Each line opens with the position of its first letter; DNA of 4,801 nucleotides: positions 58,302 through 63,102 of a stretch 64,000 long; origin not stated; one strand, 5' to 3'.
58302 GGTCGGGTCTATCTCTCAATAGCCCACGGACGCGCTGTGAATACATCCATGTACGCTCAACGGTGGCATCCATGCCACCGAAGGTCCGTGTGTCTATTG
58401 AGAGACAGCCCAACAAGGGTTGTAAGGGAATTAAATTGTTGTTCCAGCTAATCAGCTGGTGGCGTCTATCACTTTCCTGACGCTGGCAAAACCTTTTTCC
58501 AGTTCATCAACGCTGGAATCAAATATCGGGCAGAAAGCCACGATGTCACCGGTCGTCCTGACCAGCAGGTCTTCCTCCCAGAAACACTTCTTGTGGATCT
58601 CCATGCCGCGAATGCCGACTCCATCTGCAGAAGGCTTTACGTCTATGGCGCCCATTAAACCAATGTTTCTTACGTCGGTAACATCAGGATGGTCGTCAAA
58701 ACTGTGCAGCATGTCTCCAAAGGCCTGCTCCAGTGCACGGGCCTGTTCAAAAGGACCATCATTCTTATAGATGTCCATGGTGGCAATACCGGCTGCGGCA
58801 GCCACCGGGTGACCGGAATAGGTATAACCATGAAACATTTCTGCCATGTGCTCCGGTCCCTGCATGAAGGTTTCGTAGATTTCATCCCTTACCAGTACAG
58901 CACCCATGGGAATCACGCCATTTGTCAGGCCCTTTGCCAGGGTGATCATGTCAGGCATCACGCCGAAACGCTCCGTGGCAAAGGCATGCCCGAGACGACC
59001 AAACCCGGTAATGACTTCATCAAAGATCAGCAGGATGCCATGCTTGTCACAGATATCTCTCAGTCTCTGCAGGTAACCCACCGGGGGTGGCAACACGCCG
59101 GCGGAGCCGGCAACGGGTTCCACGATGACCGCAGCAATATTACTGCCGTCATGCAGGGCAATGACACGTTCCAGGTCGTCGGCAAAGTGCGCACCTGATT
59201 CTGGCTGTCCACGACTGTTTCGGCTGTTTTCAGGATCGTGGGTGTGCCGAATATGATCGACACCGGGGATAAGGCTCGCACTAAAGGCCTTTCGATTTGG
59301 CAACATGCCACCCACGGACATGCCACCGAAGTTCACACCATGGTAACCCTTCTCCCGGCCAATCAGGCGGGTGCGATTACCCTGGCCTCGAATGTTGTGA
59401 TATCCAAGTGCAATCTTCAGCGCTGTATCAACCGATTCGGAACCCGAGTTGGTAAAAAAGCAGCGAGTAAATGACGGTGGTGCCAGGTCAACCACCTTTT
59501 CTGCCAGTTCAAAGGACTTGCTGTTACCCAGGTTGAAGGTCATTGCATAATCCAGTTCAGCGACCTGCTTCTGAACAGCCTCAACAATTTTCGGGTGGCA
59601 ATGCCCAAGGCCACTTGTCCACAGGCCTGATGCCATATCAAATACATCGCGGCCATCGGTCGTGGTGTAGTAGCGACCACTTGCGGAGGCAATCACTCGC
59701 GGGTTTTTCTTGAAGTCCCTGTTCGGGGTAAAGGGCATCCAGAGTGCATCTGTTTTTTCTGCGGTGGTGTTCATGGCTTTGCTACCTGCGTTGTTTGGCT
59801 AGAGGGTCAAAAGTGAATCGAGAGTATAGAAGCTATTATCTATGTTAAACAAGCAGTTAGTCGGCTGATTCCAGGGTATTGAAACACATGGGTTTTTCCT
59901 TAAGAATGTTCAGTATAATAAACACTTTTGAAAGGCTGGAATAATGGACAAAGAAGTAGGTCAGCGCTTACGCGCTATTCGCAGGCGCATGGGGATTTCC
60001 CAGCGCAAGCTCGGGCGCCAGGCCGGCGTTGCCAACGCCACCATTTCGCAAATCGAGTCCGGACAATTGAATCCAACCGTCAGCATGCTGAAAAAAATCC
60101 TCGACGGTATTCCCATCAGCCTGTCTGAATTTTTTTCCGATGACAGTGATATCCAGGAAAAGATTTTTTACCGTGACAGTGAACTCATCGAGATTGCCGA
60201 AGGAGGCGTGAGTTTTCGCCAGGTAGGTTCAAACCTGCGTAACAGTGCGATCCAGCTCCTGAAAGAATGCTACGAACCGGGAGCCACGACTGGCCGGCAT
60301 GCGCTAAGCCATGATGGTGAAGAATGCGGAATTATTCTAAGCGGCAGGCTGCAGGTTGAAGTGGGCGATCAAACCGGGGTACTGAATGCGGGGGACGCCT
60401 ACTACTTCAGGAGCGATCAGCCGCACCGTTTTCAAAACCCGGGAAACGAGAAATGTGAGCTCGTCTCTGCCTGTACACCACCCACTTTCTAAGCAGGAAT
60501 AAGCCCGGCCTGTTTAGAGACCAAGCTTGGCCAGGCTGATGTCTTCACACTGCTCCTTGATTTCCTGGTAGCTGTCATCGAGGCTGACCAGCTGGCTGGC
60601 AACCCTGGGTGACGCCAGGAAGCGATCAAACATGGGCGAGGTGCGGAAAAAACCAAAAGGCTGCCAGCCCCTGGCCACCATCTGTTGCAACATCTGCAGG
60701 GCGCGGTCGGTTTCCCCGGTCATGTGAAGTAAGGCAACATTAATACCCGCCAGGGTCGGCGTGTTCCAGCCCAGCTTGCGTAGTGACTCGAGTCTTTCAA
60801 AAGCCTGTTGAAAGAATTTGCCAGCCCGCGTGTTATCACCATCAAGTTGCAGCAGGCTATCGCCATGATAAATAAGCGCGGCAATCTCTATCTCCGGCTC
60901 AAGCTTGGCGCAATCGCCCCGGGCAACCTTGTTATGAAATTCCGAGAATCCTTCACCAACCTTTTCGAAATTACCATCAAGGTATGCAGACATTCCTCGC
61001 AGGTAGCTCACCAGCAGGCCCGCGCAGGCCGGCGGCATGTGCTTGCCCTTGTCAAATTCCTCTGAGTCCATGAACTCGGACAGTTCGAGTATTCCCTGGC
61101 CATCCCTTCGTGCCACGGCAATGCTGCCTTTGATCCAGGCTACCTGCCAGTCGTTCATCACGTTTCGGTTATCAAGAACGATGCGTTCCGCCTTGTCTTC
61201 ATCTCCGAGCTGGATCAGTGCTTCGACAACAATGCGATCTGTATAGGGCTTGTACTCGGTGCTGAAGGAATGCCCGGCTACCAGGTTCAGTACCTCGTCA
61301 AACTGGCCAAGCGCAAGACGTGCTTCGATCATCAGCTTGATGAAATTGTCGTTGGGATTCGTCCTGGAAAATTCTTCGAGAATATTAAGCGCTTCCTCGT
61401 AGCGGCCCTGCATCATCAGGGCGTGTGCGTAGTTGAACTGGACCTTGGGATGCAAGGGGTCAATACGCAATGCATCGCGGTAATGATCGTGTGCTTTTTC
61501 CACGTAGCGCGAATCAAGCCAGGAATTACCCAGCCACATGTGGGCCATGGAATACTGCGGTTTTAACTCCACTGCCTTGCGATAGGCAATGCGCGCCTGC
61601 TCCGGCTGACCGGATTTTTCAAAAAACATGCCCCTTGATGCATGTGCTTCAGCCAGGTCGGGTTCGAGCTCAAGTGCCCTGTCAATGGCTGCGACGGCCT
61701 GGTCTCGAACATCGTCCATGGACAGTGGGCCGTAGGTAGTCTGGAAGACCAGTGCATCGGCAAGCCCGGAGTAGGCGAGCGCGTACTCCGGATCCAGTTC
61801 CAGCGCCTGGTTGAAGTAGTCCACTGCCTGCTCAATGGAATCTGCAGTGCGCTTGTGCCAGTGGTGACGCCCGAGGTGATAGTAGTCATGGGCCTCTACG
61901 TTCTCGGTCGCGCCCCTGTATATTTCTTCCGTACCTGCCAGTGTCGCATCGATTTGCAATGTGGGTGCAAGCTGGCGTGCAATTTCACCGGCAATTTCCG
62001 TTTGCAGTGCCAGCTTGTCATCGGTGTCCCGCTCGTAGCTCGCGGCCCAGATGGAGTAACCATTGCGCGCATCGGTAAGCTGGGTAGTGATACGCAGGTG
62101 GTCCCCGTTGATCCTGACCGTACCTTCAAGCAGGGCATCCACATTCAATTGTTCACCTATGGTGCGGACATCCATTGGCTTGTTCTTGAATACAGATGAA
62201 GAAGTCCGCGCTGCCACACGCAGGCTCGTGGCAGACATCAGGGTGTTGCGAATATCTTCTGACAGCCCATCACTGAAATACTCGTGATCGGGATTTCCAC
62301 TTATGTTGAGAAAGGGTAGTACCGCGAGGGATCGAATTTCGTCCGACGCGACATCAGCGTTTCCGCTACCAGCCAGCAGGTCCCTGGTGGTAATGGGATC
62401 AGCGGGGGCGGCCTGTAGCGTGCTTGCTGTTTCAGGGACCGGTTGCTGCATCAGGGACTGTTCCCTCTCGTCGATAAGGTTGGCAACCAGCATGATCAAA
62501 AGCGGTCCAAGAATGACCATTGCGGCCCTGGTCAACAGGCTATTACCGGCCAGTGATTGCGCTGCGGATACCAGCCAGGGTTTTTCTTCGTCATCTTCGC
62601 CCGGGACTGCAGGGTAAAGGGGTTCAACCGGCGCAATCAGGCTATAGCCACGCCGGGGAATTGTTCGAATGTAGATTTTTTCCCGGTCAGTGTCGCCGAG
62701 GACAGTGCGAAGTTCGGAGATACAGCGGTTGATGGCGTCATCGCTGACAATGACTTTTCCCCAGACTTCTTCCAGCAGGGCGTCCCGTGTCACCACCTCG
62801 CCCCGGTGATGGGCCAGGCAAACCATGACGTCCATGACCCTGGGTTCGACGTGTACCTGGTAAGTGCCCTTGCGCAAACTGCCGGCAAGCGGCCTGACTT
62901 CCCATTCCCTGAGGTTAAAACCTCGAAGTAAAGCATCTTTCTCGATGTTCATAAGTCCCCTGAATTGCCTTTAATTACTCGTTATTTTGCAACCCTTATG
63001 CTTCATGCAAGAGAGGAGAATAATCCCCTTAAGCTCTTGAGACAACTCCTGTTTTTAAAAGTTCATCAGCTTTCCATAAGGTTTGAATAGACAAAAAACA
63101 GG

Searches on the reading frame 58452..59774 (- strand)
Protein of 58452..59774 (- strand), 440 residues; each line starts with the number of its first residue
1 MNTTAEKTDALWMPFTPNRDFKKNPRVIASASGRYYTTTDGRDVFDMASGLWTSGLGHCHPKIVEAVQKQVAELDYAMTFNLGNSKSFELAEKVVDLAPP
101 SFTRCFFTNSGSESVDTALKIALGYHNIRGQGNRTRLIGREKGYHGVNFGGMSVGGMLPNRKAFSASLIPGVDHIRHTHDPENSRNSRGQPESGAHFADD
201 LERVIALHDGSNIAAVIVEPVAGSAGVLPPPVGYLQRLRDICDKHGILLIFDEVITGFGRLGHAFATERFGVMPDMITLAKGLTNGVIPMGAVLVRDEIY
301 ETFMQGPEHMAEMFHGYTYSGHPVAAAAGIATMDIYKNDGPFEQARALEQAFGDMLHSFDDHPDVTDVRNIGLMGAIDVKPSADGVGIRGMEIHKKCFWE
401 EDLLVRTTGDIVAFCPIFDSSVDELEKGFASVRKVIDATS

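Call 45: search_protein_families(library=pfam, proteins=[window:58452-59774:-], max_evalue=0.00001)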
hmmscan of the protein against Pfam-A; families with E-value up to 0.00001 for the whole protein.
window:58452-59774:- (440 aa): 1 family
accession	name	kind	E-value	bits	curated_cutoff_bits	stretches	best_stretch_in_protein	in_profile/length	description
PF00202.27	Aminotran_3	-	1.6e-91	307.5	30.5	1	25-435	10-402/403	Aminotransferase class-III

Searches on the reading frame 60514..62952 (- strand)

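Call 45: search_protein_families(library=pfam, proteins=[window:60514-62952:-], max_evalue=0.00001)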
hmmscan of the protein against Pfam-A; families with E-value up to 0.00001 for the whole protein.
window:60514-62952:- (812 aa): 14 families
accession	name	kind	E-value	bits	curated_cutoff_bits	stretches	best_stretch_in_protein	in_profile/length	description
PF07719.23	TPR_2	-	3.2e-21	74.1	27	0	434-467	1-34/34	Tetratricopeptide repeat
PF14559.12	TPR_19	-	4.2e-19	69.1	25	1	485-535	8-58/68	Tetratricopeptide repeat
PF13428.12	TPR_14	-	2.3e-18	65.3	23.5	0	503-538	2-37/44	Tetratricopeptide repeat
PF13414.12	TPR_11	-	9.6e-18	64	26.8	0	373-401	10-38/42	TPR repeat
PF13431.12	TPR_17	-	5.4e-17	61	24.4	0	491-522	2-33/34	Tetratricopeptide repeat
PF00515.34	TPR_1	-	4.6e-16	58.3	27.8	0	434-467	1-34/34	Tetratricopeptide repeat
PF00486.34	Trans_reg_C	-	5.1e-16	58.9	26.2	1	32-105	3-77/77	Transcriptional regulatory protein, C terminal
PF13181.12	TPR_8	-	8.5e-16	57.2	25.7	0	434-467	1-34/34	Tetratricopeptide repeat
PF13432.12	TPR_16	-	1.9e-14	54.2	32.7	0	417-467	14-64/65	Tetratricopeptide repeat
PF23914.1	TPR_CcmH_CycH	-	1.1e-10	42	42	1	455-536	37-121/158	Cytochrome c-type biogenesis protein H TPR domain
PF13424.12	TPR_12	-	6.9e-08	33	30.1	0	419-465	29-76/77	Tetratricopeptide repeat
PF20308.4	TPR-S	-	8.2e-07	30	27.6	0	485-531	3-47/102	Tetratricopeptide Repeats-Sensor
PF24575.1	TPR_Slam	-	2.9e-06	28.1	35.2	0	484-522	63-101/104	Surface lipoprotein assembly modifier, N-terminal TPR repeats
PF13371.12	TPR_9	-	6.5e-06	26.5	35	0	417-467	12-62/73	Tetratricopeptide repeat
